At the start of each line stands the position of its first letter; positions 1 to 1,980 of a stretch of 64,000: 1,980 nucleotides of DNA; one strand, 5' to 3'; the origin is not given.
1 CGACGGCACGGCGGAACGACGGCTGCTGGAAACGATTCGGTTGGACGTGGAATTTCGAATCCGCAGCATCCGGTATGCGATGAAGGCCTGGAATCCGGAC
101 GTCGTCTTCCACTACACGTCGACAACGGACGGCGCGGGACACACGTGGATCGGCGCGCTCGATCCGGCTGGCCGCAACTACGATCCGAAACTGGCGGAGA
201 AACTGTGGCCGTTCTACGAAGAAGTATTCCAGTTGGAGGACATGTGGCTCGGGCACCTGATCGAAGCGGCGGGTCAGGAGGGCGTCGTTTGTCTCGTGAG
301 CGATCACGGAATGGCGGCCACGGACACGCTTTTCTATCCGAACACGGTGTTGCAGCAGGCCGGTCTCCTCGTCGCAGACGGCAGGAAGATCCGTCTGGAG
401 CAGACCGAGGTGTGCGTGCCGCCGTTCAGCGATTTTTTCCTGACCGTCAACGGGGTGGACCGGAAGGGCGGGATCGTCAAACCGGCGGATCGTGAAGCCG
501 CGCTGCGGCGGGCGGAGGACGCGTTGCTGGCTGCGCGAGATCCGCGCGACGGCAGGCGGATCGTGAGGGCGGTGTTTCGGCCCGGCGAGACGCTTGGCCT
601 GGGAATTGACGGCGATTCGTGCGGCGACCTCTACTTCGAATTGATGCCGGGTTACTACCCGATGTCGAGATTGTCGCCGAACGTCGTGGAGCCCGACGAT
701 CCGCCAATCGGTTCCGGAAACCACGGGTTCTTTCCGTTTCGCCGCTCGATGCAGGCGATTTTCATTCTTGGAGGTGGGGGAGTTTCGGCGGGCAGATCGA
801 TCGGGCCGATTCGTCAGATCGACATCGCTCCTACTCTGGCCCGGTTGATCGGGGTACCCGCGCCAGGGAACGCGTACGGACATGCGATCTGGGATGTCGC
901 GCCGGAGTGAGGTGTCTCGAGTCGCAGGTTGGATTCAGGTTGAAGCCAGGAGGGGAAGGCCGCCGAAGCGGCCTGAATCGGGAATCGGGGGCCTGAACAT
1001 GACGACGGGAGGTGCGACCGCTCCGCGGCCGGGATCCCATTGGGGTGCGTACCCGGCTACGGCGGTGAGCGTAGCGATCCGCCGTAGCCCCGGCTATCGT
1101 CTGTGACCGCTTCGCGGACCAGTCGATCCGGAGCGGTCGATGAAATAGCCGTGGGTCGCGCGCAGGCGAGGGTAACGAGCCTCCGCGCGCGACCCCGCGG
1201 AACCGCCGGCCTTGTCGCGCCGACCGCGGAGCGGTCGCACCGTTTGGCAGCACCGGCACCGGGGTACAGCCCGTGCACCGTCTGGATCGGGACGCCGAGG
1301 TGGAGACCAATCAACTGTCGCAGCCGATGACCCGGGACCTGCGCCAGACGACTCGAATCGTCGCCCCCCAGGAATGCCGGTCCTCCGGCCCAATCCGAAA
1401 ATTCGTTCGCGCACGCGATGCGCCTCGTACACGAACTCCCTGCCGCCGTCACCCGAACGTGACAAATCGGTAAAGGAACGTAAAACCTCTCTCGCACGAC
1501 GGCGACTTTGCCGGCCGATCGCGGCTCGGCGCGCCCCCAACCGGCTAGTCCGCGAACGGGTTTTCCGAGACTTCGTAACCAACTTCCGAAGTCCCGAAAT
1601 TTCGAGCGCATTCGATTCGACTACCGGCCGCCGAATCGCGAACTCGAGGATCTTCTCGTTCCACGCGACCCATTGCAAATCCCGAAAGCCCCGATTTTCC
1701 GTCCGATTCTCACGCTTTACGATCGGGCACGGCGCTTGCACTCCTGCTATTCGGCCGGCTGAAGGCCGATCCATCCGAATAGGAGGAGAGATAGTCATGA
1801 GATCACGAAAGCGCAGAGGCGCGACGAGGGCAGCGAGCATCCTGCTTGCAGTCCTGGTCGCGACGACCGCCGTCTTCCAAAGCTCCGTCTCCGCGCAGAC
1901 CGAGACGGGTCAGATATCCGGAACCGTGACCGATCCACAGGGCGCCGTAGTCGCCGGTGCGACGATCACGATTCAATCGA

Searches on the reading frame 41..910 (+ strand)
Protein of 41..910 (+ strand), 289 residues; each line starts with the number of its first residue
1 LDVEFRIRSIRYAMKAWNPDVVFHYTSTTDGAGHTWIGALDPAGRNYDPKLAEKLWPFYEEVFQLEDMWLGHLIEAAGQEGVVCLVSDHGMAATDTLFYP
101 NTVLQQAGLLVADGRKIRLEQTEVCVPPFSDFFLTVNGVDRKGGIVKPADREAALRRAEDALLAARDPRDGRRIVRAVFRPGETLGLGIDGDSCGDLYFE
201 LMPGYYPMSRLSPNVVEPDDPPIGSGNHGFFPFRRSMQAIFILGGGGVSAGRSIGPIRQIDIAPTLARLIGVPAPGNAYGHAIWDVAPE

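Call 20: search_protein_families(library=pfam, proteins=[window:41-910:+])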
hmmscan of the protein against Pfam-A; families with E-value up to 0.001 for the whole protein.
window:41-910:+ (289 aa): 1 family
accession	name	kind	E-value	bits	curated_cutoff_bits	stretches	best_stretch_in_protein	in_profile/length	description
PF01663.27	Phosphodiest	-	3.4e-12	47.1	23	1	17-230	158-341/342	Type I phosphodiesterase / nucleotide pyrophosphatase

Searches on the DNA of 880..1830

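Call 27: search_rna_families(source=window, start=880, end=1830, threshold=evalue, max_evalue=5)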
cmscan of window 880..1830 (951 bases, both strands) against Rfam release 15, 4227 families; matches with E-value up to 5: 4.
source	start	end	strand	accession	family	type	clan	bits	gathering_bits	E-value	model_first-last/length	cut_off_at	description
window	1549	1614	-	RF00810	mir-85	Gene; miRNA;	-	23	68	0.091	1-82/82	no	mir-85 microRNA precursor family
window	1314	1352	+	RF03780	mir-3389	Gene; miRNA;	-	18.1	75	2.4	1-69/69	no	mir-3389 microRNA precursor family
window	1171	1255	-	RF01070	sucA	Cis-reg;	-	16.2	40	4.4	1-83/83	no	SucA RNA motif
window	1101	1211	-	RF02342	ar7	Gene; sRNA;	-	14.7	60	2.7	1-145/145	no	Alphaproteobacterial sRNA ar7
